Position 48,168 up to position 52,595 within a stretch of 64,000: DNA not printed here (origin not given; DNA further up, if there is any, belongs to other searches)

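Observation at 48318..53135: Uncharacterised two-gene module: giant receptor-like membrane protein plus pseudo-hydrolase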

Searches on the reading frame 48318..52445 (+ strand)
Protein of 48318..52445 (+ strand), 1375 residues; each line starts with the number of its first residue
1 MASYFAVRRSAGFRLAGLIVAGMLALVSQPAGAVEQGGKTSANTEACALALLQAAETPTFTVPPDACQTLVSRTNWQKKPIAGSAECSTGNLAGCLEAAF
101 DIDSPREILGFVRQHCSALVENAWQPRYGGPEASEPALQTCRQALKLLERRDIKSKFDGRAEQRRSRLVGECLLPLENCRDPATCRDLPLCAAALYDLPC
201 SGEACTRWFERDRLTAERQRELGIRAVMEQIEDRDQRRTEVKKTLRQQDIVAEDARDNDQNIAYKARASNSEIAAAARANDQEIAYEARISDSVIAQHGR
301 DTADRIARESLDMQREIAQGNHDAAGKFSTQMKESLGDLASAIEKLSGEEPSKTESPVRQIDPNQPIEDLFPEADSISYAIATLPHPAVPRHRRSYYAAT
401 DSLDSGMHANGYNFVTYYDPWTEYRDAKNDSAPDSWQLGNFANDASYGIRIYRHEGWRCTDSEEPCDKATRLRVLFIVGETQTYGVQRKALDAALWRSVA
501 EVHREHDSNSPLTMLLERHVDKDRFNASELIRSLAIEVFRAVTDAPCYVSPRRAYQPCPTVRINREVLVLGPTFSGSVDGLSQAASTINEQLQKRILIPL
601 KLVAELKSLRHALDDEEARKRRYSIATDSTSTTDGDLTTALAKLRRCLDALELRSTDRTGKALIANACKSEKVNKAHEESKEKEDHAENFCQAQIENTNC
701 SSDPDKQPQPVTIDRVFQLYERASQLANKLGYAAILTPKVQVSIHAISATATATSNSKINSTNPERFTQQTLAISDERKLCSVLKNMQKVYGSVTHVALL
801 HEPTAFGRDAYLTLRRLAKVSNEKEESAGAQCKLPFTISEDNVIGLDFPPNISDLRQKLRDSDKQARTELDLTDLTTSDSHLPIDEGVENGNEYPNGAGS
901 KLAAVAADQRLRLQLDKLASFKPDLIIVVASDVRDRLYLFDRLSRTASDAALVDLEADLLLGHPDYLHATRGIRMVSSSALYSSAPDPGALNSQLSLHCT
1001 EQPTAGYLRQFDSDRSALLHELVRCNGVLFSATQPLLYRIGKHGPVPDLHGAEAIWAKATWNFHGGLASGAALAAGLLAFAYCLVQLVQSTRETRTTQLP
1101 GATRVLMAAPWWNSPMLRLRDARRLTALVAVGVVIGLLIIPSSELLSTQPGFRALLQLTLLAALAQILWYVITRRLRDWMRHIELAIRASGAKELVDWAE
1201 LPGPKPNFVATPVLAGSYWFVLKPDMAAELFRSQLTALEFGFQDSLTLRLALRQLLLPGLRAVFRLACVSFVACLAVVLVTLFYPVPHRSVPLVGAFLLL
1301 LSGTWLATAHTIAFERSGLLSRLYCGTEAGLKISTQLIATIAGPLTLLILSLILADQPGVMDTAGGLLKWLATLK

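Call 3: search_protein_families(library=pfam, proteins=[window:48318-52445:+], max_evalue=1)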
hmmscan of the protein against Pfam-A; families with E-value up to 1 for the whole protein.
window:48318-52445:+ (1375 aa): 0 families

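Call 4: search_protein_families(library=ncbifam, proteins=[window:48318-52445:+], max_evalue=1)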
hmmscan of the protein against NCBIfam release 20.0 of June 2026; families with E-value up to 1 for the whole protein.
window:48318-52445:+ (1375 aa): 0 families

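Call 5: search_protein_families(library=padloc, proteins=[window:48318-52445:+], max_evalue=1)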
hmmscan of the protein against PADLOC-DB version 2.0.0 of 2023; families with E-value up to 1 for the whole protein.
window:48318-52445:+ (1375 aa): 0 families

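Call 6: find_homologous_proteins(query=window:48318-52445:+)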
Query window:48318-52445:+ (1375 aa): 4 proteins with E <= 0.001 among 8000 candidates.
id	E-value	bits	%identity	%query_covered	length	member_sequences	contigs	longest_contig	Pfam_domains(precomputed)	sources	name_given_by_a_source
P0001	0.0e+0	3100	100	100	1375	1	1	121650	-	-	-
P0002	0.0e+0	1840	64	100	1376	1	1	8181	-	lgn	-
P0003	4.7e-194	666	38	59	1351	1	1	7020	-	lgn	-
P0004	2.5e-6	44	27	17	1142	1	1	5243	-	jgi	jgi:hypothetical protein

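Call 7: search_solved_structures(query=window:48318-52445:+, max_evalue=10)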
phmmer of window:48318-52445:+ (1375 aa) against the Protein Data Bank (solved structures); distinct sequences matched with E-value up to 10: 1.
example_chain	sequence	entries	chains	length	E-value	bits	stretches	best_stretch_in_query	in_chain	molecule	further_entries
1enw_A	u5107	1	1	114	1.3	9.9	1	238-309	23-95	TRANSCRIPTION ELONGATION FACTOR S-II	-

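Call 10: find_encoding_contigs(protein=P0002, flank=10000)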
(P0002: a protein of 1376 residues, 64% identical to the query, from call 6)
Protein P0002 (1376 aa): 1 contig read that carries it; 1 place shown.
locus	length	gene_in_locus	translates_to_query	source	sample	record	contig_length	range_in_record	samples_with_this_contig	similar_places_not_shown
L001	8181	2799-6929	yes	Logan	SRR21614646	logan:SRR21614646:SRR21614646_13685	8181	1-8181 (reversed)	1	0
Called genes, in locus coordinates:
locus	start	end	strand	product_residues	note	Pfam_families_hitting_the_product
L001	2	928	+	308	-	?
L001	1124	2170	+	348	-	PF00356:LacI, PF00532:Peripla_BP_1, PF13407:Peripla_BP_4, PF13377:Peripla_BP_3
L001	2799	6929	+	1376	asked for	-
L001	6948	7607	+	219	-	-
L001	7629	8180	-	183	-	?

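Call 11: find_encoding_contigs(protein=P0003, flank=10000)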
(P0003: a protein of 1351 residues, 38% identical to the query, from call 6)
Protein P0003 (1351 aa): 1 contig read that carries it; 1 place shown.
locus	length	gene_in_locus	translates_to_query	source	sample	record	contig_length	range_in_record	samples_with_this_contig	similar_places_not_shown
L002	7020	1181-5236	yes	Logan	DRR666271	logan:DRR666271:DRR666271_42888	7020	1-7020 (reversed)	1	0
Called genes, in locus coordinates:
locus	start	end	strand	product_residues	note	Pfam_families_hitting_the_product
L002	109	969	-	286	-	PF20240:DUF6597, PF12833:HTH_18, PF00165:HTH_AraC (weak)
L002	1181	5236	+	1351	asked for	-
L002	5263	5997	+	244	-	-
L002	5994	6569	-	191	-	-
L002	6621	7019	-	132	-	?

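Call 12: find_encoding_contigs(protein=P0004, flank=10000)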
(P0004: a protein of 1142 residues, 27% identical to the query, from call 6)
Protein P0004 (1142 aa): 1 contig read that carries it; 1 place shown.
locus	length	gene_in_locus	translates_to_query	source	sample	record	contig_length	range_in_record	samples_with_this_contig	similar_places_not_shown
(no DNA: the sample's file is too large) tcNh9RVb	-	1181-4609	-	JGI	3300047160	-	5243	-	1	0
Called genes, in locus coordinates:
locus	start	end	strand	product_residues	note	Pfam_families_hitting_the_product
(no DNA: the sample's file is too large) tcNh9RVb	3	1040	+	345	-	?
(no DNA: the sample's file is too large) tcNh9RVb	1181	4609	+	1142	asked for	-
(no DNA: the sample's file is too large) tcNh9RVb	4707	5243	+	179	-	?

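Call 20: find_homologous_proteins(query=A1, max_evalue=0.01)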
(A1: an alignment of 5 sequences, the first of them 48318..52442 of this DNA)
Query A1 (5 sequences) (1375 aa, profile of the alignment): 5 proteins with E <= 0.01 among 8000 candidates.
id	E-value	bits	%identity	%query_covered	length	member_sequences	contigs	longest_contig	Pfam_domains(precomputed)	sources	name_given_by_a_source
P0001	0.0e+0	2229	100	100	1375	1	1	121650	-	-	-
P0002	0.0e+0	2229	64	100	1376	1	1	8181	-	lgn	-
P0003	0.0e+0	1831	38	59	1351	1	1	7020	-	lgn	-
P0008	1.8e-43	167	29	9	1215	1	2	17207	-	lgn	-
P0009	2.3e-20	90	25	10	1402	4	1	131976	-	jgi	jgi:hypothetical protein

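Call 22: find_encoding_contigs(protein=P0008, flank=10000)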
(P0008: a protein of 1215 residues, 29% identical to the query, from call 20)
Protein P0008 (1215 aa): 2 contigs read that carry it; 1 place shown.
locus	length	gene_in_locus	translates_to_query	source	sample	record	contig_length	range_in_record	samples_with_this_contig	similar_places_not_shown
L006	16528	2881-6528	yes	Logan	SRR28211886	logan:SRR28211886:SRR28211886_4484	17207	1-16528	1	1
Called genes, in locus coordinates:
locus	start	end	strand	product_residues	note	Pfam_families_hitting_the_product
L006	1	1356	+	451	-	?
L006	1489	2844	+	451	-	PF01565:FAD_binding_4, PF04030:ALO (weak)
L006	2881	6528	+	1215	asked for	-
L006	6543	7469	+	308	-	-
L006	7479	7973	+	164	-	PF13669:Glyoxalase_4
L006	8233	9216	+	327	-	PF01471:PG_binding_1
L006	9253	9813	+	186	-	PF13503:DUF4123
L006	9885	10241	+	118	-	-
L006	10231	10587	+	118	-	-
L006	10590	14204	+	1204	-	-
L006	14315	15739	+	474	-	-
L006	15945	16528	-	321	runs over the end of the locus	PF00892:EamA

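Call 23: find_encoding_contigs(protein=P0009, flank=10000)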
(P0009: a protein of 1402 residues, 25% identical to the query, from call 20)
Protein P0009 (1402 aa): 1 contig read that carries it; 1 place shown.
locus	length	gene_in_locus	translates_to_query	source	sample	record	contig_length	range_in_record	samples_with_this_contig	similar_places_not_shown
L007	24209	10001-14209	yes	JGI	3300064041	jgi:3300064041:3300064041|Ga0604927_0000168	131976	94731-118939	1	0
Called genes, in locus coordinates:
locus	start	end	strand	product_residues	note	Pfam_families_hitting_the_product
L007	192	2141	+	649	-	PF07679:I-set (weak), PF13927:Ig_3 (weak)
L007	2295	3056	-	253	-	PF13590:DUF4136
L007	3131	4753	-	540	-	PF13231:PMT_2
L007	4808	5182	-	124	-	-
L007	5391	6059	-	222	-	PF13302:Acetyltransf_3, PF00583:Acetyltransf_1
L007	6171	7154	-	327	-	PF08100:Dimerisation, PF00891:Methyltransf_2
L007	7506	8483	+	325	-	PF02401:LYTB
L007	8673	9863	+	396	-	PF00491:Arginase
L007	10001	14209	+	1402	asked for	-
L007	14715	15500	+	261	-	PF00106:adh_short, PF08659:KR, PF13561:adh_short_C2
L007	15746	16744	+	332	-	PF00753:Lactamase_B, PF19583:ODP (weak), PF23023:Anti-Pycsar_Apyc1 (weak), PF12706:Lactamase_B_2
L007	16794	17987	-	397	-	PF01551:Peptidase_M23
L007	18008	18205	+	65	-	-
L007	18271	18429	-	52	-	-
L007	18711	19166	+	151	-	-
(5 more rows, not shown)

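Call 32: find_related_loci(query=A1, collection=genome_contigs, flank=6000)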
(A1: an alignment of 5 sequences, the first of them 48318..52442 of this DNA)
Query A1 (1375 aa) in genome_contigs; peptide patterns used: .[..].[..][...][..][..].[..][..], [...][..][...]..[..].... (x = any residue, [..] = any of these).
210 stretches matched a pattern; 59 encode a relative of the query (tblastn E <= 1e-3); 59 distinct loci.
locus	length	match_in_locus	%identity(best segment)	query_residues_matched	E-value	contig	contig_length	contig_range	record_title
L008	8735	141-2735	52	457-1375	0e+0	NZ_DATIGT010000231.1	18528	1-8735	MAG: Tahibacter sp. isolate SMAG_U15618 k141_27292, whole genome shotgun sequence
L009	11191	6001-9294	42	350-1374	3e-23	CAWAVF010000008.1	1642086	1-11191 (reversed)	MAG: uncultured Gammaproteobacteria bacterium isolate MFD01138.bin.1.144 genome assembly, contig: contig_31409, whole ge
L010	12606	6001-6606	26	372-600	1e-11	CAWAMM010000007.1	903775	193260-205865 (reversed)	MAG: uncultured delta proteobacterium isolate MFD01716.bin.1.24 genome assembly, contig: contig_70799, whole genome shot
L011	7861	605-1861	27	373-983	1e-10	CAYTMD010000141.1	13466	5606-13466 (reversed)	MAG TPA_asm: uncultured Acidobacteriota bacterium isolate binchicken_co3_23 genome assembly, contig: NODE_14839_length_1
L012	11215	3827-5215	27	338-983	1e-10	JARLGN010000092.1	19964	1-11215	MAG: Acidobacteriota bacterium isolate MAG_BO2 MetaBAT2_Bin_2_Oxic_k141_244300, whole genome shotgun sequence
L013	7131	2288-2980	25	739-973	1e-9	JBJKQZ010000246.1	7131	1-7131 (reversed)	MAG: Terriglobia bacterium isolate Bin_47 S1Ck127_2031446_flag_1_multi_4.9957_len_7131, whole genome shotgun sequence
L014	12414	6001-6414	32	846-986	1e-9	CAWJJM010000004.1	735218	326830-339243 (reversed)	MAG: uncultured Acidobacteriota bacterium isolate MFD05684.bin.2.274 genome assembly, contig: contig_369, whole genome s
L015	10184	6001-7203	32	376-983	3e-9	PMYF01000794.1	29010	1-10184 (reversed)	MAG: Acidobacteria bacterium isolate fen_180 73.20110800_E2D.41_contig_29243, whole genome shotgun sequence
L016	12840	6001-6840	25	714-984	5e-9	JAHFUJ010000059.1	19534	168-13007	MAG: Acidobacteria bacterium isolate nzgw77 NODE_3763_length_19535_cov_10.122901, whole genome shotgun sequence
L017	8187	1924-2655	24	744-988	4e-9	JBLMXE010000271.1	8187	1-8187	MAG: Chlamydiota bacterium isolate MAG264 PRJNA957066_bin44_renamed_270, whole genome shotgun sequence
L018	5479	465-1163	26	742-983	4e-9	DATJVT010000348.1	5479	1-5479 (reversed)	MAG TPA_asm: Terriglobia bacterium isolate SMAG_U15080 k141_4276449, whole genome shotgun sequence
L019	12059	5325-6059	25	734-981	4e-9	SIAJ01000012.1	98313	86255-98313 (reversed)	MAG: Gemmataceae bacterium isolate Baikal-deep-G171 BACOMB-C552, whole genome shotgun sequence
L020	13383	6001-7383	31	350-981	1e-8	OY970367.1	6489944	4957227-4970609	MAG: uncultured Planctomycetota bacterium isolate MFD04580.bin.c.2 genome assembly, chromosome: 1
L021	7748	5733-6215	27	818-981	1e-8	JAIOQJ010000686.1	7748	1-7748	MAG: Planctomycetota bacterium isolate LakeFargette_0920_ALND_MAG_58_8 LacPavin_0920_ALND_scaffold_826374, whole genome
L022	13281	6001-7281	33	365-983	1e-8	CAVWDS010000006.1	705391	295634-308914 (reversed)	MAG: uncultured Acidobacteriota bacterium isolate MFD01299.bin.2.212 genome assembly, contig: contig_6223, whole genome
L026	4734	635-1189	26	377-581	3e-8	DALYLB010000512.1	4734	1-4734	MAG TPA_asm: Blastocatellia bacterium isolate CTOTU46662 NODE_3696_length_4734_cov_4.910878, whole genome shotgun sequen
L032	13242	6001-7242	29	363-983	1e-7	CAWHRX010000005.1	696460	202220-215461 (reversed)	MAG: uncultured Acidobacteriota bacterium isolate MFD05580.bin.1.127 genome assembly, contig: contig_24544, whole genome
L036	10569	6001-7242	28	363-983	1e-6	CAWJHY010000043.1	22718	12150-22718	MAG: uncultured Acidobacteriota bacterium isolate MFD03323.bin.2.41 genome assembly, contig: contig_36741, whole genome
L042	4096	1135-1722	25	842-1023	3e-6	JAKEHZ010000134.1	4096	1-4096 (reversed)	MAG: Acidobacteria bacterium isolate PMV_8.33 PMV_8.33.k101_216191, whole genome shotgun sequence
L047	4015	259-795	25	367-594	1e-5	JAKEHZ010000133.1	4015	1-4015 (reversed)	MAG: Acidobacteria bacterium isolate PMV_8.33 PMV_8.33.k101_215605, whole genome shotgun sequence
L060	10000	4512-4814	24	377-495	3e-4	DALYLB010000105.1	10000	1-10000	MAG TPA_asm: Blastocatellia bacterium isolate CTOTU46662 NODE_964_length_10000_cov_3.951835, whole genome shotgun sequen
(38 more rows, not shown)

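Call 50: search_protein_families(library=pfam, proteins=[L001:7629-8180:-, L006:6543-7469:+, L001:2-928:+], max_evalue=0.001)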
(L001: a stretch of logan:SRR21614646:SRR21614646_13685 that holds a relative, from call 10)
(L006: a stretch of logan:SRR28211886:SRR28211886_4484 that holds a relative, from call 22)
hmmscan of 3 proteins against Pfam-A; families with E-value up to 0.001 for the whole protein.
L001:7629-8180:- (183 aa): 1 family
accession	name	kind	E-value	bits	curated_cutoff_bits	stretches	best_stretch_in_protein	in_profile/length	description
PF01081.25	Aldolase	-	4.7e-56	189.8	27.8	1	1-172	23-194/196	KDPG and KHG aldolase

L006:6543-7469:+ (308 aa): 0 families

L001:2-928:+ (308 aa): 0 families
